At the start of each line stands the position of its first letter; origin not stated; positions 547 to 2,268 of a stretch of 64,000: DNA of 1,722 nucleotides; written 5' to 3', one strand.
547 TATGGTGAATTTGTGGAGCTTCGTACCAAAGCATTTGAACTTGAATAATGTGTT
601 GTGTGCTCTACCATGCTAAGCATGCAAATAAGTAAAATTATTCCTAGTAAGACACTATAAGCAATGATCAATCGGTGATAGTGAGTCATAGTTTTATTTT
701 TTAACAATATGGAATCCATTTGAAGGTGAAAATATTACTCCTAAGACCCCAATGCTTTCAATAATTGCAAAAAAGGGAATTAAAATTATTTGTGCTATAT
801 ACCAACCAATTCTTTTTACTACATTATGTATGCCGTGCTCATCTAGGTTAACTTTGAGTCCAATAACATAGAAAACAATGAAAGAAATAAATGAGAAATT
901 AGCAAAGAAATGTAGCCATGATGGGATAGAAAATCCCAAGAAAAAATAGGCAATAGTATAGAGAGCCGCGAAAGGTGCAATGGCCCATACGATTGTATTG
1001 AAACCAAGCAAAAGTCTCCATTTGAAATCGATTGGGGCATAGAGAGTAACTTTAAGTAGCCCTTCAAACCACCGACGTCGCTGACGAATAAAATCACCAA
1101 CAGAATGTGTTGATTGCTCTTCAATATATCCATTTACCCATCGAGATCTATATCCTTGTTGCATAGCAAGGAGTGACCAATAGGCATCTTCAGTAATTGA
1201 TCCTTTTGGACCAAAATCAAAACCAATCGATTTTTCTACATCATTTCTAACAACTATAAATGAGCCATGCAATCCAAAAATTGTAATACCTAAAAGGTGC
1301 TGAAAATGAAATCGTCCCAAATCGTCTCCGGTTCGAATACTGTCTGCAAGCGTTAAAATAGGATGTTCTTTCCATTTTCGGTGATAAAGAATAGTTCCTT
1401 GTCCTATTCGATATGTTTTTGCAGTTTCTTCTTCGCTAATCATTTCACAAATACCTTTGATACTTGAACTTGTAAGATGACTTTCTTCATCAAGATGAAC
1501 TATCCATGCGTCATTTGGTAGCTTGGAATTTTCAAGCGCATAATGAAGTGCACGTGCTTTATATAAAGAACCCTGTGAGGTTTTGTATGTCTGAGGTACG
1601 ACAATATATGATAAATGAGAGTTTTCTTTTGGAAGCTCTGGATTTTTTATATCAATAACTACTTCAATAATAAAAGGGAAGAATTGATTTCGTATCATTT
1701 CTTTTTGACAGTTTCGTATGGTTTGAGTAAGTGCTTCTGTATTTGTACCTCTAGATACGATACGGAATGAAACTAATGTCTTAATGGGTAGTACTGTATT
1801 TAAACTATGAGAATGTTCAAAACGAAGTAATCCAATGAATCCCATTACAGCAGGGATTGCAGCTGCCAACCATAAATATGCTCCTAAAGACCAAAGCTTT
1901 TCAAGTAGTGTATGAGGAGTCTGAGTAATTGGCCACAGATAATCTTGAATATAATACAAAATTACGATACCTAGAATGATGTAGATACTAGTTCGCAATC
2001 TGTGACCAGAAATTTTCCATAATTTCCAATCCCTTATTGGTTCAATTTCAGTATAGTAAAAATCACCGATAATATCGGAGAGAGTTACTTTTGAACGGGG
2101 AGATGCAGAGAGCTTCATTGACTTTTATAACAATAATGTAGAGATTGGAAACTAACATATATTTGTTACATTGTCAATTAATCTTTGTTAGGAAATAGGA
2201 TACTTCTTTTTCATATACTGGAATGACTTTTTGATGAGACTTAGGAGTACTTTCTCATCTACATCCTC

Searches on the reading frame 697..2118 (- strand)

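Call 51: search_protein_families(library=pfam, proteins=[window:697-2118:-], max_evalue=0.001)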
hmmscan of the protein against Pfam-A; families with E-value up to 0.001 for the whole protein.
window:697-2118:- (474 aa): 2 families
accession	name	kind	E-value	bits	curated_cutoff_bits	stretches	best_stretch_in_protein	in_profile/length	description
PF13632.12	Glyco_trans_2_3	-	9.9e-24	84.7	27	1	205-408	1-183/198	Glycosyl transferase family group 2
PF13641.12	Glyco_tranf_2_3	-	5e-05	23.8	27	1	181-352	66-229/230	Glycosyltransferase like family 2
